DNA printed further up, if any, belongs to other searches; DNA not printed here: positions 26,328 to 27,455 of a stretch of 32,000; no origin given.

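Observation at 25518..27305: A small-protein / PKHD-type 2OG hydroxylase / SapC-family operon embedded among T1SS cargo genes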

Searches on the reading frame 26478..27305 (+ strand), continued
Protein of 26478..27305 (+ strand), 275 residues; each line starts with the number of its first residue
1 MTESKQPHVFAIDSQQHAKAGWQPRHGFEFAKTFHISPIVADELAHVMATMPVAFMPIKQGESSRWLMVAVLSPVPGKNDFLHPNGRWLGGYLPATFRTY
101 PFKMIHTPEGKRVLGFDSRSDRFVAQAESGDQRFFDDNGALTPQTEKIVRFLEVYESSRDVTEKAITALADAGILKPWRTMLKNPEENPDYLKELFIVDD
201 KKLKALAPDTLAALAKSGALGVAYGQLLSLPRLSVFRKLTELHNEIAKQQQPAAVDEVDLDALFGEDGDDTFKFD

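Call 107: search_protein_families(library=ncbifam, proteins=[L015:5180-6934:+, L020:10871-12616:+, L024:1769-3532:+, L038:10978-12771:+, L054:6796-8589:+, L064:1979-3760:+, L034:10902-12680:+, L060:10914-12710:+], max_evalue=1e-20)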
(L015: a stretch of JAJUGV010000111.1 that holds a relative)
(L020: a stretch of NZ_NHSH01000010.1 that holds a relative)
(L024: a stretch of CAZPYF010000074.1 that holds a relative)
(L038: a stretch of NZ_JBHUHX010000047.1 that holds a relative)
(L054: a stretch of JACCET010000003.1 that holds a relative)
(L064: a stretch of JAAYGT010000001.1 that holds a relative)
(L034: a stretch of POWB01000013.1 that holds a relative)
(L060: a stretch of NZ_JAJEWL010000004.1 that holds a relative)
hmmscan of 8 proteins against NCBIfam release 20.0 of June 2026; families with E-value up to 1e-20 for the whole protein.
L015:5180-6934:+ (584 aa): 98 families (the best 25 are shown)
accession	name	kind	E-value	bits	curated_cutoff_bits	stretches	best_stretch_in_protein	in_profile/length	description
TIGR01842.1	type_I_sec_PrtD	subfamily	6e-235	780.9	510.15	1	15-555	3-544/544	type I secretion system permease/ATPase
TIGR03375.1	type_I_sec_LssB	subfamily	8.1e-116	388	693.1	1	9-559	140-696/696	type I secretion system permease/ATPase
TIGR01846.1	type_I_sec_HlyB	subfamily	2e-86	290.8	725.55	1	12-554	133-681/694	type I secretion system permease/ATPase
TIGR03796.1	NHLM_micro_ABC1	equivalog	2.9e-75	253.9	853.3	1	7-553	143-700/710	NHLP family bacteriocin export ABC transporter peptidase/permease/ATPase subunit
TIGR01193.1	bacteriocin_ABC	subfamily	6.2e-61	206.8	523.85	1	24-553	162-697/708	peptide cleavage/export ABC transporter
TIGR02204.1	MsbA_rel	hypoth_equivalog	1.1e-60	205.9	780.4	1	15-554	15-564/576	ABC transporter, permease/ATP-binding protein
TIGR02857.1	CydD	equivalog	3.4e-59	201.2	435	1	284-537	275-529/529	thiol reductant ABC exporter subunit CydD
TIGR00958.1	3a01208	subfamily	7.4e-59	199.7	874.6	1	113-551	261-700/711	antigen peptide transporter 2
TIGR02203.1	MsbA_lipidA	equivalog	8.5e-58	196.2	602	1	44-553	40-557/572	lipid A export permease/ATP-binding protein MsbA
TIGR03797.1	NHLM_micro_ABC2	equivalog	2.6e-55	188.2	709.4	1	14-553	132-673/686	NHLP bacteriocin export ABC transporter permease/ATPase subunit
TIGR02868.1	CydC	equivalog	3.9e-55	187.5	329.05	1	149-524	150-529/530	thiol reductant ABC exporter subunit CydC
NF052233.1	CphA_assoc_ABC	equivalog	8.5e-52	176.5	880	1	255-565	432-745/766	cyanophycin metabolism-associated ABC transporter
NF008381.0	PRK11176.1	equivalog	7.3e-51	173.2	867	1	252-553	264-567/582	lipid A ABC transporter ATP-binding protein/permease MsbA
NF045513.1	HepA_fam_ABC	equivalog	1.4e-49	169.1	725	1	136-553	177-597/610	heterocyst formation ABC transporter subunit HepA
NF010178.0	PRK13657.1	equivalog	1.1e-47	162.8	733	1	191-563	194-566/588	glucan ABC transporter ATP-binding protein/ permease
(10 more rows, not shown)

L020:10871-12616:+ (581 aa): 57 families (the best 25 are shown)
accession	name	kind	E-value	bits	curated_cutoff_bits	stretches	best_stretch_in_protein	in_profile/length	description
TIGR01842.1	type_I_sec_PrtD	subfamily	1.2e-230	766.7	510.15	1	23-563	2-543/544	type I secretion system permease/ATPase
TIGR03375.1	type_I_sec_LssB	subfamily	1.5e-110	370.6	693.1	1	18-564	140-692/696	type I secretion system permease/ATPase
TIGR01846.1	type_I_sec_HlyB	subfamily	3.7e-77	260.2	725.55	1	32-563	144-681/694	type I secretion system permease/ATPase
TIGR03796.1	NHLM_micro_ABC1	equivalog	5.1e-63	213.4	853.3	1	14-562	141-700/710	NHLP family bacteriocin export ABC transporter peptidase/permease/ATPase subunit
TIGR02857.1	CydD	equivalog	2.7e-58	198.3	435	1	330-546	314-529/529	thiol reductant ABC exporter subunit CydD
TIGR03797.1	NHLM_micro_ABC2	equivalog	4e-57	194.2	709.4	1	15-562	124-673/686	NHLP bacteriocin export ABC transporter permease/ATPase subunit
TIGR02203.1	MsbA_lipidA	equivalog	2.8e-53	181.3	602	1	58-562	45-557/572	lipid A export permease/ATP-binding protein MsbA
TIGR02868.1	CydC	equivalog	6.2e-51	173.6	329.05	1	155-534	146-530/530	thiol reductant ABC exporter subunit CydC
TIGR02204.1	MsbA_rel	hypoth_equivalog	1.1e-50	172.9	780.4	1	37-563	28-564/576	ABC transporter, permease/ATP-binding protein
TIGR00958.1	3a01208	subfamily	3e-48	164.7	874.6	1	226-561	365-701/711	antigen peptide transporter 2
NF008381.0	PRK11176.1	equivalog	1.8e-46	158.7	867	1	291-562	294-567/582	lipid A ABC transporter ATP-binding protein/permease MsbA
NF052233.1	CphA_assoc_ABC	equivalog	7.8e-46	156.8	880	1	265-562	433-731/766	cyanophycin metabolism-associated ABC transporter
TIGR01193.1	bacteriocin_ABC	subfamily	7.9e-46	156.9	523.85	1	36-562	165-697/708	peptide cleavage/export ABC transporter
NF008379.0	PRK11174.1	equivalog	1.1e-42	146.5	684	1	337-556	349-566/588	heme ABC transporter permease/ATP-binding protein CydD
NF010178.0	PRK13657.1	equivalog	1.6e-41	142.4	733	1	168-565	171-561/588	glucan ABC transporter ATP-binding protein/ permease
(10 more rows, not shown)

L024:1769-3532:+ (587 aa): 106 families (the best 25 are shown)
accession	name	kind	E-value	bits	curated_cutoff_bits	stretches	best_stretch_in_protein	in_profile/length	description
TIGR01842.1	type_I_sec_PrtD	subfamily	3.2e-233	775.2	510.15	1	15-555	3-544/544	type I secretion system permease/ATPase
TIGR03375.1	type_I_sec_LssB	subfamily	1.4e-117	393.8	693.1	1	9-559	140-696/696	type I secretion system permease/ATPase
TIGR01846.1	type_I_sec_HlyB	subfamily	1.4e-85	288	725.55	1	12-553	133-680/694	type I secretion system permease/ATPase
TIGR03796.1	NHLM_micro_ABC1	equivalog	2.6e-71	240.8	853.3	1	9-552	145-699/710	NHLP family bacteriocin export ABC transporter peptidase/permease/ATPase subunit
TIGR01193.1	bacteriocin_ABC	subfamily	3.6e-62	210.9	523.85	1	24-553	162-697/708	peptide cleavage/export ABC transporter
TIGR02857.1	CydD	equivalog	1.9e-61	208.6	435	1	276-537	267-529/529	thiol reductant ABC exporter subunit CydD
TIGR02204.1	MsbA_rel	hypoth_equivalog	6.1e-61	206.8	780.4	1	40-553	40-563/576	ABC transporter, permease/ATP-binding protein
TIGR00958.1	3a01208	subfamily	3.5e-58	197.5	874.6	1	40-547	183-696/711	antigen peptide transporter 2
TIGR02868.1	CydC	equivalog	5.9e-57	193.5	329.05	1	153-524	154-529/530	thiol reductant ABC exporter subunit CydC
TIGR02203.1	MsbA_lipidA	equivalog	2.9e-56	191.1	602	1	46-553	42-557/572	lipid A export permease/ATP-binding protein MsbA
TIGR03797.1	NHLM_micro_ABC2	equivalog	1.9e-55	188.7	709.4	1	14-552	132-672/686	NHLP bacteriocin export ABC transporter permease/ATPase subunit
NF052233.1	CphA_assoc_ABC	equivalog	7.2e-52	176.7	880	1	258-571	435-750/766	cyanophycin metabolism-associated ABC transporter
NF008381.0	PRK11176.1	equivalog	1.1e-50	172.6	867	1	253-553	265-567/582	lipid A ABC transporter ATP-binding protein/permease MsbA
NF010178.0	PRK13657.1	equivalog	1.5e-49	169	733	1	177-554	180-559/588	glucan ABC transporter ATP-binding protein/ permease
NF045513.1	HepA_fam_ABC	equivalog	1.7e-48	165.5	725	1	248-553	290-597/610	heterocyst formation ABC transporter subunit HepA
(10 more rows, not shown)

L038:10978-12771:+ (597 aa): 66 families (the best 25 are shown)
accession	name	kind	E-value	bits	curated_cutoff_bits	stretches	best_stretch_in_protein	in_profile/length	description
TIGR01842.1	type_I_sec_PrtD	subfamily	1.4e-232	773.1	510.15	1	35-576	2-544/544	type I secretion system permease/ATPase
TIGR03375.1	type_I_sec_LssB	subfamily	1e-106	357.8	693.1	1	29-577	139-693/696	type I secretion system permease/ATPase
TIGR01846.1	type_I_sec_HlyB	subfamily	4.3e-78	263.3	725.55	1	37-575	137-681/694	type I secretion system permease/ATPase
TIGR03796.1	NHLM_micro_ABC1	equivalog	1e-63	215.7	853.3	1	28-563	143-689/710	NHLP family bacteriocin export ABC transporter peptidase/permease/ATPase subunit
TIGR02857.1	CydD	equivalog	8.6e-60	203.2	435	1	320-558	290-529/529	thiol reductant ABC exporter subunit CydD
TIGR03797.1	NHLM_micro_ABC2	equivalog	4.1e-57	194.1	709.4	1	21-573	117-672/686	NHLP bacteriocin export ABC transporter permease/ATPase subunit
TIGR02204.1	MsbA_rel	hypoth_equivalog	1e-53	182.9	780.4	1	207-567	192-556/576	ABC transporter, permease/ATP-binding protein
TIGR02868.1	CydC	equivalog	1.1e-51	176.1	329.05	1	168-546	148-530/530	thiol reductant ABC exporter subunit CydC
TIGR00958.1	3a01208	subfamily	2.3e-51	175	874.6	1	264-572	391-700/711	antigen peptide transporter 2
NF052233.1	CphA_assoc_ABC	equivalog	7.8e-50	170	880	1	275-575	431-732/766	cyanophycin metabolism-associated ABC transporter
TIGR01193.1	bacteriocin_ABC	subfamily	2.8e-48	165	523.85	1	254-564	374-687/708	peptide cleavage/export ABC transporter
TIGR02203.1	MsbA_lipidA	equivalog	1.3e-47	162.6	602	1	343-574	325-557/572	lipid A export permease/ATP-binding protein MsbA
NF008381.0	PRK11176.1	equivalog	1.9e-45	155.4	867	1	283-573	274-566/582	lipid A ABC transporter ATP-binding protein/permease MsbA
NF008055.0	PRK10789.1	equivalog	2.3e-44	151.8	845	1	274-573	258-558/590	SmdA family multidrug ABC transporter permease/ATP-binding protein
NF045513.1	HepA_fam_ABC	equivalog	5.6e-44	150.6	725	1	77-562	101-585/610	heterocyst formation ABC transporter subunit HepA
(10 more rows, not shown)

L054:6796-8589:+ (597 aa): 92 families (the best 25 are shown)
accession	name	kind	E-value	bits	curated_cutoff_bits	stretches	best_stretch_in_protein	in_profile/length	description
TIGR01842.1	type_I_sec_PrtD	subfamily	1.3e-235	783.2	510.15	1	29-568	3-543/544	type I secretion system permease/ATPase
TIGR03375.1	type_I_sec_LssB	subfamily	1.1e-113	380.9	693.1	1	23-573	140-696/696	type I secretion system permease/ATPase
TIGR01846.1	type_I_sec_HlyB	subfamily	9.4e-83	278.7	725.55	1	26-567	133-680/694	type I secretion system permease/ATPase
TIGR03796.1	NHLM_micro_ABC1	equivalog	5.1e-73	246.4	853.3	1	18-566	136-699/710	NHLP family bacteriocin export ABC transporter peptidase/permease/ATPase subunit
TIGR02204.1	MsbA_rel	hypoth_equivalog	1.3e-61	209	780.4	1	29-566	15-562/576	ABC transporter, permease/ATP-binding protein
TIGR01193.1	bacteriocin_ABC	subfamily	4.6e-60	203.9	523.85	1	37-563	161-693/708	peptide cleavage/export ABC transporter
TIGR02857.1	CydD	equivalog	1.6e-57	195.7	435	1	312-551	289-529/529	thiol reductant ABC exporter subunit CydD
TIGR02203.1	MsbA_lipidA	equivalog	4.8e-56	190.4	602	1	57-566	39-556/572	lipid A export permease/ATP-binding protein MsbA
TIGR02868.1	CydC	equivalog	7.8e-55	186.5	329.05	1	162-538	149-529/530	thiol reductant ABC exporter subunit CydC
TIGR03797.1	NHLM_micro_ABC2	equivalog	1.8e-53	182.1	709.4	1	23-565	127-671/686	NHLP bacteriocin export ABC transporter permease/ATPase subunit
TIGR00958.1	3a01208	subfamily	8.1e-52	176.4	874.6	1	54-557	183-692/711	antigen peptide transporter 2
NF052233.1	CphA_assoc_ABC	equivalog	2e-49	168.6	880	1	305-567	472-731/766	cyanophycin metabolism-associated ABC transporter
NF008381.0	PRK11176.1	equivalog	1.1e-48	166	867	1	276-567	274-567/582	lipid A ABC transporter ATP-binding protein/permease MsbA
NF010178.0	PRK13657.1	equivalog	4.4e-47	160.8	733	1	177-560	166-551/588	glucan ABC transporter ATP-binding protein/ permease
NF008055.0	PRK10789.1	equivalog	1.8e-46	158.8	845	1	211-565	202-557/590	SmdA family multidrug ABC transporter permease/ATP-binding protein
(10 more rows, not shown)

L064:1979-3760:+ (593 aa): 96 families (the best 25 are shown)
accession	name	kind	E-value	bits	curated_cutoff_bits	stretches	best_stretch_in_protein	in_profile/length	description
TIGR01842.1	type_I_sec_PrtD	subfamily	5.7e-228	757.9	510.15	1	22-562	3-544/544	type I secretion system permease/ATPase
TIGR03375.1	type_I_sec_LssB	subfamily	2.5e-110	369.8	693.1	1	16-566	140-696/696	type I secretion system permease/ATPase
TIGR01846.1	type_I_sec_HlyB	subfamily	1.1e-86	291.6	725.55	1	19-560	133-680/694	type I secretion system permease/ATPase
TIGR03796.1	NHLM_micro_ABC1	equivalog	1.7e-72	244.7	853.3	1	13-559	142-699/710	NHLP family bacteriocin export ABC transporter peptidase/permease/ATPase subunit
TIGR01193.1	bacteriocin_ABC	subfamily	2.8e-62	211.2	523.85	1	30-559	161-696/708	peptide cleavage/export ABC transporter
TIGR02204.1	MsbA_rel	hypoth_equivalog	3.4e-59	201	780.4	1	26-561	21-564/576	ABC transporter, permease/ATP-binding protein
TIGR02857.1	CydD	equivalog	3.5e-58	197.8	435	1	302-544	286-529/529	thiol reductant ABC exporter subunit CydD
TIGR02203.1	MsbA_lipidA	equivalog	1.2e-56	192.4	602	1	44-560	32-557/572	lipid A export permease/ATP-binding protein MsbA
TIGR03797.1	NHLM_micro_ABC2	equivalog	2e-55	188.5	709.4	1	19-558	130-671/686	NHLP bacteriocin export ABC transporter permease/ATPase subunit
TIGR00958.1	3a01208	subfamily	2.8e-55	187.9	874.6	1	150-553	289-695/711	antigen peptide transporter 2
TIGR02868.1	CydC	equivalog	1.5e-53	182.3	329.05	1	151-532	144-530/530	thiol reductant ABC exporter subunit CydC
NF008381.0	PRK11176.1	equivalog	9.7e-52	176.1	867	1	308-560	313-567/582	lipid A ABC transporter ATP-binding protein/permease MsbA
NF045513.1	HepA_fam_ABC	equivalog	1.8e-50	172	725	1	126-559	161-596/610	heterocyst formation ABC transporter subunit HepA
NF052233.1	CphA_assoc_ABC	equivalog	9.6e-50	169.7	880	1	62-576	226-747/766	cyanophycin metabolism-associated ABC transporter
NF010178.0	PRK13657.1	equivalog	1.1e-48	166.1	733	1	202-560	198-558/588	glucan ABC transporter ATP-binding protein/ permease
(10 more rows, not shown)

L034:10902-12680:+ (592 aa): 61 families (the best 25 are shown)
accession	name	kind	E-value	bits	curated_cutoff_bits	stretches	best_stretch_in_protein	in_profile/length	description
TIGR01842.1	type_I_sec_PrtD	subfamily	1.4e-229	763.2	510.15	1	23-563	2-543/544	type I secretion system permease/ATPase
TIGR03375.1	type_I_sec_LssB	subfamily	2.3e-110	369.9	693.1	1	18-564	140-692/696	type I secretion system permease/ATPase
TIGR01846.1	type_I_sec_HlyB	subfamily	1.6e-80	271.3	725.55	1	26-563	138-681/694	type I secretion system permease/ATPase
TIGR03796.1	NHLM_micro_ABC1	equivalog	1.6e-66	225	853.3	1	14-562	141-700/710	NHLP family bacteriocin export ABC transporter peptidase/permease/ATPase subunit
TIGR02857.1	CydD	equivalog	7.7e-58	196.7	435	1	307-546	289-529/529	thiol reductant ABC exporter subunit CydD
TIGR03797.1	NHLM_micro_ABC2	equivalog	9.3e-58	196.3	709.4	1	15-562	124-673/686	NHLP bacteriocin export ABC transporter permease/ATPase subunit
TIGR02868.1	CydC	equivalog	5.1e-55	187.1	329.05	1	155-534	146-530/530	thiol reductant ABC exporter subunit CydC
TIGR02203.1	MsbA_lipidA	equivalog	9.1e-54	182.9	602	1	54-562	41-557/572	lipid A export permease/ATP-binding protein MsbA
TIGR02204.1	MsbA_rel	hypoth_equivalog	3.7e-53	181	780.4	1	24-563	15-564/576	ABC transporter, permease/ATP-binding protein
TIGR00958.1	3a01208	subfamily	1.4e-50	172.4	874.6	1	251-560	390-700/711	antigen peptide transporter 2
TIGR01193.1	bacteriocin_ABC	subfamily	2.3e-49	168.5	523.85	1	34-562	163-697/708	peptide cleavage/export ABC transporter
NF052233.1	CphA_assoc_ABC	equivalog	1.2e-47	162.8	880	1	264-562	432-731/766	cyanophycin metabolism-associated ABC transporter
NF008381.0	PRK11176.1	equivalog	2.9e-46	158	867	1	261-562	264-567/582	lipid A ABC transporter ATP-binding protein/permease MsbA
NF010178.0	PRK13657.1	equivalog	1.9e-44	152.1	733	1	261-572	255-568/588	glucan ABC transporter ATP-binding protein/ permease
NF045513.1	HepA_fam_ABC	equivalog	3.7e-42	144.6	725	1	222-559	254-594/610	heterocyst formation ABC transporter subunit HepA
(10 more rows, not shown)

L060:10914-12710:+ (598 aa): 88 families (the best 25 are shown)
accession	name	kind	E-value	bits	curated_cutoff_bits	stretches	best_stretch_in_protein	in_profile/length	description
TIGR01842.1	type_I_sec_PrtD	subfamily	4.6e-236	784.6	510.15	1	30-569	3-543/544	type I secretion system permease/ATPase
TIGR03375.1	type_I_sec_LssB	subfamily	8.8e-114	381.2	693.1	1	24-574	140-696/696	type I secretion system permease/ATPase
TIGR01846.1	type_I_sec_HlyB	subfamily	1.7e-83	281.1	725.55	1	27-568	133-680/694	type I secretion system permease/ATPase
TIGR03796.1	NHLM_micro_ABC1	equivalog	6.5e-74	249.4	853.3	1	24-567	145-699/710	NHLP family bacteriocin export ABC transporter peptidase/permease/ATPase subunit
TIGR02204.1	MsbA_rel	hypoth_equivalog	4.6e-63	213.8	780.4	1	30-567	15-562/576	ABC transporter, permease/ATP-binding protein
TIGR01193.1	bacteriocin_ABC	subfamily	7.7e-60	203.2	523.85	1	38-564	161-693/708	peptide cleavage/export ABC transporter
TIGR02857.1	CydD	equivalog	1.1e-58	199.5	435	1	313-552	289-529/529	thiol reductant ABC exporter subunit CydD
TIGR02203.1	MsbA_lipidA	equivalog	5.9e-57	193.4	602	1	58-567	39-556/572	lipid A export permease/ATP-binding protein MsbA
TIGR02868.1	CydC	equivalog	2.5e-56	191.4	329.05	1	163-539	149-529/530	thiol reductant ABC exporter subunit CydC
TIGR03797.1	NHLM_micro_ABC2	equivalog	9.3e-55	186.3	709.4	1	28-566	131-671/686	NHLP bacteriocin export ABC transporter permease/ATPase subunit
TIGR00958.1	3a01208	subfamily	2.4e-53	181.5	874.6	1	54-558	182-692/711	antigen peptide transporter 2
NF052233.1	CphA_assoc_ABC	equivalog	3.5e-50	171.2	880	1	306-568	472-731/766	cyanophycin metabolism-associated ABC transporter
NF008381.0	PRK11176.1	equivalog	2.6e-49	168.1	867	1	277-568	274-567/582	lipid A ABC transporter ATP-binding protein/permease MsbA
NF010178.0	PRK13657.1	equivalog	2.4e-48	165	733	1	170-561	158-551/588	glucan ABC transporter ATP-binding protein/ permease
NF008055.0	PRK10789.1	equivalog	9.1e-48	163.1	845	1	211-566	201-557/590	SmdA family multidrug ABC transporter permease/ATP-binding protein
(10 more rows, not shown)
